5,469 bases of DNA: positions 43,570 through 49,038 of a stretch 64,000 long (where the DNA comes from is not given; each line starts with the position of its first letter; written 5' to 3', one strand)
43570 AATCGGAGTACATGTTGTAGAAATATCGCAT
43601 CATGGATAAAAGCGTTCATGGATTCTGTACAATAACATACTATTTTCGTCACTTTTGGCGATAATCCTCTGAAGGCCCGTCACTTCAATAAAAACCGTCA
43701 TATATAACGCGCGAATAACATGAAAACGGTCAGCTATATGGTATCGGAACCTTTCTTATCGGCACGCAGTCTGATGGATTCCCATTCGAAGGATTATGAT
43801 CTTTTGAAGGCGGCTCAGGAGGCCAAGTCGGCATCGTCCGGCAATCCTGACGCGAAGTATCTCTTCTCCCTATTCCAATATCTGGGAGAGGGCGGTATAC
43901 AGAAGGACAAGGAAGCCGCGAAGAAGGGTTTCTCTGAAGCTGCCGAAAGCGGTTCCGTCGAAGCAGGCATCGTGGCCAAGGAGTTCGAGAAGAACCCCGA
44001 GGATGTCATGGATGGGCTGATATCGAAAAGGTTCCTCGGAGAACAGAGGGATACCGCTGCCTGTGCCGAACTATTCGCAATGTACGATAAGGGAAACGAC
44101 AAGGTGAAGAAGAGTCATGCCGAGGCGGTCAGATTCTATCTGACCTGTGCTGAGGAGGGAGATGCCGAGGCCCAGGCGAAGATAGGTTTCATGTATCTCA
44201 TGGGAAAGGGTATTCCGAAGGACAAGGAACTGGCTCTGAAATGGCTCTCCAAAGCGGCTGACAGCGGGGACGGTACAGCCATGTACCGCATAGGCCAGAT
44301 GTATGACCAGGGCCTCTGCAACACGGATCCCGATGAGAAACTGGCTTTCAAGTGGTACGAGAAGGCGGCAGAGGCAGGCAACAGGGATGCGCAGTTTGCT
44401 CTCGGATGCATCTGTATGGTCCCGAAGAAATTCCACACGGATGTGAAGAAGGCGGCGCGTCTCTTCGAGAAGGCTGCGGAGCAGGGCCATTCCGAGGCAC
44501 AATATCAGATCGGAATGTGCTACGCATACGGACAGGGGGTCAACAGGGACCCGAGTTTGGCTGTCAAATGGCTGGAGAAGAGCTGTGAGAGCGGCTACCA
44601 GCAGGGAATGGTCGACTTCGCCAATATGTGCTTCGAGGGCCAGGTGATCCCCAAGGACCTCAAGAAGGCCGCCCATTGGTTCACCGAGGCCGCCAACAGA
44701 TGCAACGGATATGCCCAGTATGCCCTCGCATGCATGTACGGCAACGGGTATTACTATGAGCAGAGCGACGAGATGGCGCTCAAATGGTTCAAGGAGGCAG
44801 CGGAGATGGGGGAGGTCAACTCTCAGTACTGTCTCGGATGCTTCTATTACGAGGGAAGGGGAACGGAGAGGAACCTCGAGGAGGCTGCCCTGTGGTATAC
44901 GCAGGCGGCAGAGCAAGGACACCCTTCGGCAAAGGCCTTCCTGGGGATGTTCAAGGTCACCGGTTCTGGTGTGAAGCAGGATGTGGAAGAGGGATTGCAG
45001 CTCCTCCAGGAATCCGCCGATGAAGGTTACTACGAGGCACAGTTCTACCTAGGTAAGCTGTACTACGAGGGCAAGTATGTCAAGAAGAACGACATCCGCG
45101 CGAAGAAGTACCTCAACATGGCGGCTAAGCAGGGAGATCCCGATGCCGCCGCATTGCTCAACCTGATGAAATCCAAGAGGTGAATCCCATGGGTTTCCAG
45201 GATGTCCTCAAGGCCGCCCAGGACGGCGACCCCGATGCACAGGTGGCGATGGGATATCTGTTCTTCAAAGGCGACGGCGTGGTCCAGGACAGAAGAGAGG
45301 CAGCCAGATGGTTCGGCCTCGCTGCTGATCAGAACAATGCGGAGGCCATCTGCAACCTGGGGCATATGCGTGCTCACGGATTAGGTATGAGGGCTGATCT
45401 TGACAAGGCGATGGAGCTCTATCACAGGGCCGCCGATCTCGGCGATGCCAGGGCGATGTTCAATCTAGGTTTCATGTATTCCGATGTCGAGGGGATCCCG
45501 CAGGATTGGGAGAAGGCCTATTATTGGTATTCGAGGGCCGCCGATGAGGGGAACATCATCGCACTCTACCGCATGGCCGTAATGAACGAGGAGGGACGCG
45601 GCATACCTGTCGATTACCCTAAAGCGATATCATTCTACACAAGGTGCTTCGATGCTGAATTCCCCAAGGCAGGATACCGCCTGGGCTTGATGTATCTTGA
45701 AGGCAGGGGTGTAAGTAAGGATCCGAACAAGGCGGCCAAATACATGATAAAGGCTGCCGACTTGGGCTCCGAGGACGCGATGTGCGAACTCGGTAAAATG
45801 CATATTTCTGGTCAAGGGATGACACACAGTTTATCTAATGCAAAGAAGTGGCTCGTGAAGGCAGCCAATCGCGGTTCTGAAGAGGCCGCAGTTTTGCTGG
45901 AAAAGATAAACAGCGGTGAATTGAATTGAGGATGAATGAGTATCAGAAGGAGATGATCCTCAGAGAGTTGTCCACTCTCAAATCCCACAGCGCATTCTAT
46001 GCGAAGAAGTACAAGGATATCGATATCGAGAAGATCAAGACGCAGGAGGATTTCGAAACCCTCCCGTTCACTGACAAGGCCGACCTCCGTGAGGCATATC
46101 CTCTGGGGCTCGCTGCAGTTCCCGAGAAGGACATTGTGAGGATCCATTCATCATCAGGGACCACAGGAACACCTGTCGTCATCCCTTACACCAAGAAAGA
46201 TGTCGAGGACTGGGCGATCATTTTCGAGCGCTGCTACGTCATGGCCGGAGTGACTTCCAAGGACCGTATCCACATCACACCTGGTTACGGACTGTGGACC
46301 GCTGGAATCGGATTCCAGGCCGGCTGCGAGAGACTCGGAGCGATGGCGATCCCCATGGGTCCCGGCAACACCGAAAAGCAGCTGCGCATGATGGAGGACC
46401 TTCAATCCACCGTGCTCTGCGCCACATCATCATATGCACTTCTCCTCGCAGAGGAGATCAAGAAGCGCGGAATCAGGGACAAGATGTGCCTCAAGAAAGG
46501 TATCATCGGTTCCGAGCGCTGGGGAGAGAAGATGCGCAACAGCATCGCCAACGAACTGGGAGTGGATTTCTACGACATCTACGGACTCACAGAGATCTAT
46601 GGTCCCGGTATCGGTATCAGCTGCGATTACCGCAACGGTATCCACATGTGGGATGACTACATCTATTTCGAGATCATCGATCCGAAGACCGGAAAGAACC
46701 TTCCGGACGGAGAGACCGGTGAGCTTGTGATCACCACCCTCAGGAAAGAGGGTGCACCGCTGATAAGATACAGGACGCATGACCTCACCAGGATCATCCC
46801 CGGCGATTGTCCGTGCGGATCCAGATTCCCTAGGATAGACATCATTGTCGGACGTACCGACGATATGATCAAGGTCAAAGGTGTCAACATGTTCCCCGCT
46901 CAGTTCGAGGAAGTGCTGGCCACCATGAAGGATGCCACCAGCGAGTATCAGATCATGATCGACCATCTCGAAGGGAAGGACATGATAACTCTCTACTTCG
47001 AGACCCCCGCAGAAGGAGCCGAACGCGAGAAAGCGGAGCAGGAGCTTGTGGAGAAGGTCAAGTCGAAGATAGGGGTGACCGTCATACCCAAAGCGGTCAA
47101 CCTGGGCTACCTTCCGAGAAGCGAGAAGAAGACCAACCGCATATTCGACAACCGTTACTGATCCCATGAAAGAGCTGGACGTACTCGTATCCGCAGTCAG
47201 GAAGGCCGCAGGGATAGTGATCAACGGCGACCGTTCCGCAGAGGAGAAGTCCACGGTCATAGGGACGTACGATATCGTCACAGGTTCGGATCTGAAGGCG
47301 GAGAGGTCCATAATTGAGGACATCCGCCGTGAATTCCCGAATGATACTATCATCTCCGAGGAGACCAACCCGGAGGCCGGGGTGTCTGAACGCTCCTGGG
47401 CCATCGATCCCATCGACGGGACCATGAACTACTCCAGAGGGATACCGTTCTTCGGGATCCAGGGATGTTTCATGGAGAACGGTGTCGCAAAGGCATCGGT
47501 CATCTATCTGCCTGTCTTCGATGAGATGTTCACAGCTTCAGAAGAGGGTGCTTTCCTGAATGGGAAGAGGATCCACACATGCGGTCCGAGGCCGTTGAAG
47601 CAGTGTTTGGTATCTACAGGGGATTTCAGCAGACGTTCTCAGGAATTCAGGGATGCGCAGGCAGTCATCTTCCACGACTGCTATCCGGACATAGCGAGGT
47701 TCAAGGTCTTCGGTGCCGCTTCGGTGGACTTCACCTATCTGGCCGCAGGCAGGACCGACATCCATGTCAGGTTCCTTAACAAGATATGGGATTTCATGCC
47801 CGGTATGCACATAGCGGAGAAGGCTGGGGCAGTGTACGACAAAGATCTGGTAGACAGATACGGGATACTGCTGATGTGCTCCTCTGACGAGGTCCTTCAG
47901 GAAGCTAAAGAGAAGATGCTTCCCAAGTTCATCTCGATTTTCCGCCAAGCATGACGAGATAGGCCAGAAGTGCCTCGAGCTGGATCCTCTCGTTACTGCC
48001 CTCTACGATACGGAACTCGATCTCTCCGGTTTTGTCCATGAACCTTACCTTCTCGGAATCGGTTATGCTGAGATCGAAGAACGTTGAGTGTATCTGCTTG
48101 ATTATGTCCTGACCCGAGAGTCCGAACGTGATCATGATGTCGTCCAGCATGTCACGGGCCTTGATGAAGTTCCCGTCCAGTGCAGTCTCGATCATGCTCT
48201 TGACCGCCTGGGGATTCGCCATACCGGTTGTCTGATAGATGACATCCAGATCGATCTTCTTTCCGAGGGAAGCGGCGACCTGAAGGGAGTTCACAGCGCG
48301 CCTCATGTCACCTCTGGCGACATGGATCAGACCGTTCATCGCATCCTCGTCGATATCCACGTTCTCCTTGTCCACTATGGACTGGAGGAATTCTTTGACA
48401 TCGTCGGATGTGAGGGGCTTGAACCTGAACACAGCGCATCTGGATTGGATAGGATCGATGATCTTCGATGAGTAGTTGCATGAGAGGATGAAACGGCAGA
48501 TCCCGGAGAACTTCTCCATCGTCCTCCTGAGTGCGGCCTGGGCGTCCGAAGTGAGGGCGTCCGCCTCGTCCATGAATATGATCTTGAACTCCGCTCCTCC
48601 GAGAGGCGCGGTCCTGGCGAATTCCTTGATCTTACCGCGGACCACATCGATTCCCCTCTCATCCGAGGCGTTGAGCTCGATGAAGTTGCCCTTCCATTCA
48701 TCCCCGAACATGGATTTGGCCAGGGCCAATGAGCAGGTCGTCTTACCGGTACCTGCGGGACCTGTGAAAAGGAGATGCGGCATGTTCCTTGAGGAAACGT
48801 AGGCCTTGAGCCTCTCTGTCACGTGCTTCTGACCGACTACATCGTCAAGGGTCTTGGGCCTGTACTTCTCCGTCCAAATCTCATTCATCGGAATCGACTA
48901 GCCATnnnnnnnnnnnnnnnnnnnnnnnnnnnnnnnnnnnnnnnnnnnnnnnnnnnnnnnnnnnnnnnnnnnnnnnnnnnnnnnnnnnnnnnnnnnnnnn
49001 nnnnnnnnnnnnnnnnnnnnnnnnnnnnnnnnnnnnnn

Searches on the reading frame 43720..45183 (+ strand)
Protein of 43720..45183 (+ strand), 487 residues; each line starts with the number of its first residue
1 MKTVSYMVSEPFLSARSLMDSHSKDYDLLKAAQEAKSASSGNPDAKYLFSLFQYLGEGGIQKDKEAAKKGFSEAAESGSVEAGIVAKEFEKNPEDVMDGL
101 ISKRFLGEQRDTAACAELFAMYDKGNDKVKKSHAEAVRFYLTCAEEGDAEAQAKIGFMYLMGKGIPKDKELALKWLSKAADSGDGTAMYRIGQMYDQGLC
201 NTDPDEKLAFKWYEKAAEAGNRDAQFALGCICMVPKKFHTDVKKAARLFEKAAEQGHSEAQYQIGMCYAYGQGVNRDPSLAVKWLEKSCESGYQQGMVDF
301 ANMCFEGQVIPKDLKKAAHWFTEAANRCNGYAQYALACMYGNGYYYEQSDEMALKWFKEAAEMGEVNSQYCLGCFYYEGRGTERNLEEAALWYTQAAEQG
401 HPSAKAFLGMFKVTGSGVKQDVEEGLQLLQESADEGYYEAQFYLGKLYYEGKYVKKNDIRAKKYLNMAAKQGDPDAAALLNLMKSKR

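Call 48: search_protein_families(library=pfam, proteins=[window:43720-45183:+], max_evalue=0.00001)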
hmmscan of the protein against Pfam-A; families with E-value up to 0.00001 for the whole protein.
window:43720-45183:+ (487 aa): 2 families
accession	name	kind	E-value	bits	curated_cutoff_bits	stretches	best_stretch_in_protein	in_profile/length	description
PF08238.18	Sel1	-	5.1e-80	261.5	30.7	6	258-293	1-36/36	Sel1 repeat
PF23310.1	TPR_27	-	2e-19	69.7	27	0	131-193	10-69/110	Plant tetratrico peptide repeats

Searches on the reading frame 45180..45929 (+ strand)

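Call 48: search_protein_families(library=pfam, proteins=[window:45180-45929:+], max_evalue=0.00001)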
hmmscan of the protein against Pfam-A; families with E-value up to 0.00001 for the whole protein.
window:45180-45929:+ (249 aa): 2 families
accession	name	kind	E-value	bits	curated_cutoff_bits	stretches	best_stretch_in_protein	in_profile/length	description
PF08238.18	Sel1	-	2.3e-54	180.3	30.7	4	166-197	5-36/36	Sel1 repeat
PF23310.1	TPR_27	-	9.4e-07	28.9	27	0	148-205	14-68/110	Plant tetratrico peptide repeats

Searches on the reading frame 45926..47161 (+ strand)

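Call 48: search_protein_families(library=pfam, proteins=[window:45926-47161:+], max_evalue=0.00001)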
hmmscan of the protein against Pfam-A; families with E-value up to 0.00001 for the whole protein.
window:45926-47161:+ (411 aa): 2 families
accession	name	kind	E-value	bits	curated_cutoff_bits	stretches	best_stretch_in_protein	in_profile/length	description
PF14535.12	AMP-binding_C_2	-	5.8e-21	75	25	1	319-410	1-96/96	AMP-binding enzyme C-terminal domain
PF00501.34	AMP-binding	-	3.8e-13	49.4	29.9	1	59-270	153-375/384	AMP-binding enzyme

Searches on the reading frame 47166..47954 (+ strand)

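Call 48: search_protein_families(library=pfam, proteins=[window:47166-47954:+], max_evalue=0.00001)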
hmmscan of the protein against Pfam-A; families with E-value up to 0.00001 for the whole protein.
window:47166-47954:+ (262 aa): 1 family
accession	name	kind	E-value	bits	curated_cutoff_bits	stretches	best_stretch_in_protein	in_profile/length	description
PF00459.30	Inositol_P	-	2.6e-39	135.8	27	1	7-224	9-235/271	Inositol monophosphatase family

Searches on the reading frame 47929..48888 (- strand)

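Call 48: search_protein_families(library=pfam, proteins=[window:47929-48888:-], max_evalue=0.00001)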
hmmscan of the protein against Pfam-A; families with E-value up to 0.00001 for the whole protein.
window:47929-48888:- (319 aa): 8 families
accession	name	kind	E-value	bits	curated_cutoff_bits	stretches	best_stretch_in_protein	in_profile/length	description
PF08542.16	Rep_fac_C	-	2.9e-23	82.5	23.6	1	225-309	2-87/88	Replication factor C C-terminal domain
PF00004.35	AAA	-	2.2e-16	60.9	21.2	1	39-158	1-130/131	ATPase family associated with various cellular activities (AAA)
PF13177.12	DNA_pol3_delta2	-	2.4e-12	47.6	27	1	79-159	82-160/161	DNA polymerase III, delta subunit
PF05496.18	RuvB_N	-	3.3e-08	33.9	27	1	10-60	2-57/159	Holliday junction DNA helicase RuvB P-loop domain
PF25361.1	AAA_lid_RFC1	-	4.5e-08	32.9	34.9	1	163-215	3-55/59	RFC1-like, AAA+ ATPase lid domain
PF21960.2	RCF1-5-like_lid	-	8.5e-07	29.3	27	1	167-206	2-42/43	RCF1/5-like, AAA+ ATPase lid domain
PF03215.21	Rad17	-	2.4e-06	28.1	23.8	1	2-60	6-69/186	Rad17 P-loop domain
PF16193.11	AAA_assoc_2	-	5.3e-06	27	34.3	0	174-215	2-49/81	AAA C-terminal domain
